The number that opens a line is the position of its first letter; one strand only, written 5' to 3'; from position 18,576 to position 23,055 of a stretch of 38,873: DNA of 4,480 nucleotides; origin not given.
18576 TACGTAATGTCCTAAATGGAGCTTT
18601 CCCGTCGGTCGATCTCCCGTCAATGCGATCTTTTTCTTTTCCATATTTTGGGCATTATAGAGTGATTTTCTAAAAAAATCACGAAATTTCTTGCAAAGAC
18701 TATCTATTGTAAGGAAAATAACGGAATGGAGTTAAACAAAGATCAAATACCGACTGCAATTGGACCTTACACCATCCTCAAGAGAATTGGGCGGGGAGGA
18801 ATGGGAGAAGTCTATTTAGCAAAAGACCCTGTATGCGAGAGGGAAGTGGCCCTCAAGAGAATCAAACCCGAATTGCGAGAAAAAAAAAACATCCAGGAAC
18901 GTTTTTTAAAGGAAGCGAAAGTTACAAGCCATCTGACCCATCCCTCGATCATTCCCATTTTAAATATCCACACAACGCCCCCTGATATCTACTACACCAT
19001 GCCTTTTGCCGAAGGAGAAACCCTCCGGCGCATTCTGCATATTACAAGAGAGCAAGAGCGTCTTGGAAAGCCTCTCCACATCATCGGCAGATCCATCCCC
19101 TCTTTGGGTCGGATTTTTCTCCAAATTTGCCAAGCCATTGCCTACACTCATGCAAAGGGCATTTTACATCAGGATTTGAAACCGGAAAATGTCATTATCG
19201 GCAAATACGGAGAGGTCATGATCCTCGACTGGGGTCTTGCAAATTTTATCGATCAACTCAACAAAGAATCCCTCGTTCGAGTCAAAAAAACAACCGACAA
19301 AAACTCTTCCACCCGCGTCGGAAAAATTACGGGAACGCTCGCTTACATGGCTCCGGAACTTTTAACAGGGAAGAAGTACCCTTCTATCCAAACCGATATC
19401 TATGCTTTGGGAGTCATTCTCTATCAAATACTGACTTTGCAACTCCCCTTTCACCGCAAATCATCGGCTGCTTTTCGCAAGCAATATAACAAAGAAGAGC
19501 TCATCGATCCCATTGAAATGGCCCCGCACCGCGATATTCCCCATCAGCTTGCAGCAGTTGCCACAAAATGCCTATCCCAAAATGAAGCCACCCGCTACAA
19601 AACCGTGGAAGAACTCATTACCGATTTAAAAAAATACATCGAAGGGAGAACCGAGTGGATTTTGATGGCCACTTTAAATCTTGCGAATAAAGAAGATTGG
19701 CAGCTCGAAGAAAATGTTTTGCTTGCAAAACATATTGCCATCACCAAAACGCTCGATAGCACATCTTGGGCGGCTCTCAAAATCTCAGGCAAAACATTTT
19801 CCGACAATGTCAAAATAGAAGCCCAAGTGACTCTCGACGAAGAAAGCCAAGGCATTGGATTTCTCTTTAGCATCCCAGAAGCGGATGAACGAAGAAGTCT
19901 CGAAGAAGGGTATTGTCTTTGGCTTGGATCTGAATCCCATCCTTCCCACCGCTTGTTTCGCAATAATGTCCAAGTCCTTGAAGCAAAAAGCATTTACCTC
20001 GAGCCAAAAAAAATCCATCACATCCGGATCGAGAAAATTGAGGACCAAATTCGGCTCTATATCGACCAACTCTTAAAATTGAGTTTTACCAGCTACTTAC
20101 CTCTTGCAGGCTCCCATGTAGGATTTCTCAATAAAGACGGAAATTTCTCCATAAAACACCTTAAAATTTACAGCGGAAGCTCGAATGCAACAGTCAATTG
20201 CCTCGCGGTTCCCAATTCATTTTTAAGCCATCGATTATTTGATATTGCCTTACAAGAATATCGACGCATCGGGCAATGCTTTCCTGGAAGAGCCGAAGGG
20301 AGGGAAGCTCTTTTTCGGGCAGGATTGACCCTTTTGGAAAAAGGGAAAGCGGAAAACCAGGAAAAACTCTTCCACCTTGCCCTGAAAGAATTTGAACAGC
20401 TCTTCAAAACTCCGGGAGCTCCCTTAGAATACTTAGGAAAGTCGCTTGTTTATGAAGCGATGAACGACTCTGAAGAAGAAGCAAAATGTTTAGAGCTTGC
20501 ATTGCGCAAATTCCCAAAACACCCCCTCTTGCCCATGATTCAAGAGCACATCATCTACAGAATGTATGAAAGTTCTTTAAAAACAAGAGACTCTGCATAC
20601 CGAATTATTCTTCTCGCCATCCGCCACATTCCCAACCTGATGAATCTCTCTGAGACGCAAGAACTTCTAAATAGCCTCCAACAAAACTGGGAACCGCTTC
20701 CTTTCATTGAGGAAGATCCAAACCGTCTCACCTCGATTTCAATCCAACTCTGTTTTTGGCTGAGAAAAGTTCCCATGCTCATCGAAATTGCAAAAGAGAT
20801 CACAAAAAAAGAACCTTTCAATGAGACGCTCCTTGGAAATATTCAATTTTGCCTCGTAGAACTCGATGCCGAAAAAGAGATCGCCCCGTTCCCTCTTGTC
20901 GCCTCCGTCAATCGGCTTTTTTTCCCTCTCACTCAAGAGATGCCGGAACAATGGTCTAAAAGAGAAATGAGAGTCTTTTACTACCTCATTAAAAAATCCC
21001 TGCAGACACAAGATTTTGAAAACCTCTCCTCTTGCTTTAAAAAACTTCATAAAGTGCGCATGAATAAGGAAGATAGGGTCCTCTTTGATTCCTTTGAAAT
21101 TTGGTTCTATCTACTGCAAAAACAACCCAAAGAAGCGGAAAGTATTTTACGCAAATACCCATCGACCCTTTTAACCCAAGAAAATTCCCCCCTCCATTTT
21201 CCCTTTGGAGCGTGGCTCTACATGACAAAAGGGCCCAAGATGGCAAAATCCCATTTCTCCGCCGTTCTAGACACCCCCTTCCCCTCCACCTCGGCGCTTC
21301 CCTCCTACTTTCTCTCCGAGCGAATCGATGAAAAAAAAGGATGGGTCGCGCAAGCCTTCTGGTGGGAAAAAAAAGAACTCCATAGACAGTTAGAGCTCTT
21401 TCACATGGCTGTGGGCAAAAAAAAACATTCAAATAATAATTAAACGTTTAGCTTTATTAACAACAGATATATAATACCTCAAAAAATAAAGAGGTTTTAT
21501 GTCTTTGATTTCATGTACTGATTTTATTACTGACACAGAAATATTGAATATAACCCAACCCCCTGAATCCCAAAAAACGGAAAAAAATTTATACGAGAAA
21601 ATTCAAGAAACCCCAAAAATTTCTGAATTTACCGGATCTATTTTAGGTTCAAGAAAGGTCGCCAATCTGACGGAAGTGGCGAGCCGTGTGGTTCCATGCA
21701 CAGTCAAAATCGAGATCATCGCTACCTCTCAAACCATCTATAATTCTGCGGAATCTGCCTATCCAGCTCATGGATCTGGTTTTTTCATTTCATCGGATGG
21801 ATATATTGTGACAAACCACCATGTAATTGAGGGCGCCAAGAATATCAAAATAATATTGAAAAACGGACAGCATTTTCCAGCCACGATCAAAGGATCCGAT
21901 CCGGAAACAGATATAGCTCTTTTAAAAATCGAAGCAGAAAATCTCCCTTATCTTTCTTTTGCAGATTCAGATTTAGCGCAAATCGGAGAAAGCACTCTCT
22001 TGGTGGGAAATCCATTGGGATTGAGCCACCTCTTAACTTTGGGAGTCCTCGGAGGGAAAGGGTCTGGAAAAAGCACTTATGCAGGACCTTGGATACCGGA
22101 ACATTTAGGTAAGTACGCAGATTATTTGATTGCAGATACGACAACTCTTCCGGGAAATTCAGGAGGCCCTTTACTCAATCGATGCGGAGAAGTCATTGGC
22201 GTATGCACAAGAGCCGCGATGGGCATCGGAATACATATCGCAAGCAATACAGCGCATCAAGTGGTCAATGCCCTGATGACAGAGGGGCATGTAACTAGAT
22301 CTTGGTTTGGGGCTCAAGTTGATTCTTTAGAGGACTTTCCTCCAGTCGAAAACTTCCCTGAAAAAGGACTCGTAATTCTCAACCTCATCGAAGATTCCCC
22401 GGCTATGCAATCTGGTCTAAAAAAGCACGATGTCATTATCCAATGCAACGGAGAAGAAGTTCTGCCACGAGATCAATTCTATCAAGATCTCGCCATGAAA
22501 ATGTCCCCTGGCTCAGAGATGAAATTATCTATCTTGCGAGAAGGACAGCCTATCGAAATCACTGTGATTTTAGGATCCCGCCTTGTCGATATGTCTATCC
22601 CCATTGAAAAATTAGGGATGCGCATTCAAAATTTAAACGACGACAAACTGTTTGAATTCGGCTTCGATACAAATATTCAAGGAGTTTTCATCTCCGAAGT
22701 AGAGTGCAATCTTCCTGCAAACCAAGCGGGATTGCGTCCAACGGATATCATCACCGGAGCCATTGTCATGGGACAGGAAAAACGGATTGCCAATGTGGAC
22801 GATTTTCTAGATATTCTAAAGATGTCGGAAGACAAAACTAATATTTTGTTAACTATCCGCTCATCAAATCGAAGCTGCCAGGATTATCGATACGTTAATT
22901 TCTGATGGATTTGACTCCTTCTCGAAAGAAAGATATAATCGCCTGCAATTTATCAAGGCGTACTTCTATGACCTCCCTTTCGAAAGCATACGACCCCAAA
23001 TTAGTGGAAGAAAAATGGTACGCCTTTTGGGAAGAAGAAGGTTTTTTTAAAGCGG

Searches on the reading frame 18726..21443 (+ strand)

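Call 12: search_protein_families(library=pfam, proteins=[window:18726-21443:+], max_evalue=0.001)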
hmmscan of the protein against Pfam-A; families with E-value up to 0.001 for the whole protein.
window:18726-21443:+ (905 aa): 5 families
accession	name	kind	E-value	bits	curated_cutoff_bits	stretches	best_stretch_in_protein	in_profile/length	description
PF00069.31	Pkinase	-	4.2e-48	164.5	31.7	1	15-293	1-254/263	Protein kinase domain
PF07714.23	PK_Tyr_Ser-Thr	-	5.4e-28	98.4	23.1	1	17-292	3-250/258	Protein tyrosine and serine/threonine kinase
PF14531.12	Kinase-like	-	1.6e-05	24.8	25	1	115-283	140-282/289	Kinase-like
PF03109.22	ABC1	-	0.00033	20.3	22.9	0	141-188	183-230/244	ABC1 atypical kinase-like domain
PF22928.2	INTS1_R4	-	0.00085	19.7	27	0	765-817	29-81/102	Integrator complex subunit 1, R4 domain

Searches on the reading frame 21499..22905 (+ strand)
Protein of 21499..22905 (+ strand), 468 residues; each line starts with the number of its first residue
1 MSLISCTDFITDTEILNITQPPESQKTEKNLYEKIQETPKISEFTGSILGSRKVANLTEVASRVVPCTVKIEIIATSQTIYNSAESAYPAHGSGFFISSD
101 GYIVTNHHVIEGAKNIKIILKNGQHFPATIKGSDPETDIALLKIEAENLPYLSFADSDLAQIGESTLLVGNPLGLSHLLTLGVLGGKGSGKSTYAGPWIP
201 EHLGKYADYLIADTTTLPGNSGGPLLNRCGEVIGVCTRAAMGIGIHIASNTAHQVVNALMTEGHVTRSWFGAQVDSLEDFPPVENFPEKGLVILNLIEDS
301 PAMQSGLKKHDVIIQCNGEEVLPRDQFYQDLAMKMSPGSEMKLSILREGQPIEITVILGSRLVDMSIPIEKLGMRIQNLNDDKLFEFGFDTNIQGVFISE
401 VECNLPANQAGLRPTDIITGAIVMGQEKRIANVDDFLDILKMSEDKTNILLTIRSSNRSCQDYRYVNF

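Call 12: search_protein_families(library=pfam, proteins=[window:21499-22905:+], max_evalue=0.001)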
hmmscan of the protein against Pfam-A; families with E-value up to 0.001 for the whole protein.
window:21499-22905:+ (468 aa): 7 families
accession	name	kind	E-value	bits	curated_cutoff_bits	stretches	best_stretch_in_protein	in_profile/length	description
PF13365.12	Trypsin_2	-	6.1e-30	105.3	27.6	1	92-235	1-144/144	Trypsin-like peptidase domain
PF13180.12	PDZ_2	-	1.4e-16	60.9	27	1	271-357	4-79/80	PDZ domain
PF00595.29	PDZ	-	5e-13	49.7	23.2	2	266-345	8-80/81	PDZ domain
PF00089.32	Trypsin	-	3.8e-10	40.4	20.6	1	93-237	28-196/220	Trypsin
PF17820.7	PDZ_6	-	1.6e-08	34.6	27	1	293-345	2-52/54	PDZ domain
PF10459.15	Peptidase_S46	-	2.3e-06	27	22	0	88-110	45-67/698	Peptidase S46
PF04495.20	GRASP55_65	-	0.00059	20.6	27.7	0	282-334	36-89/138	GRASP55/65 PDZ-like domain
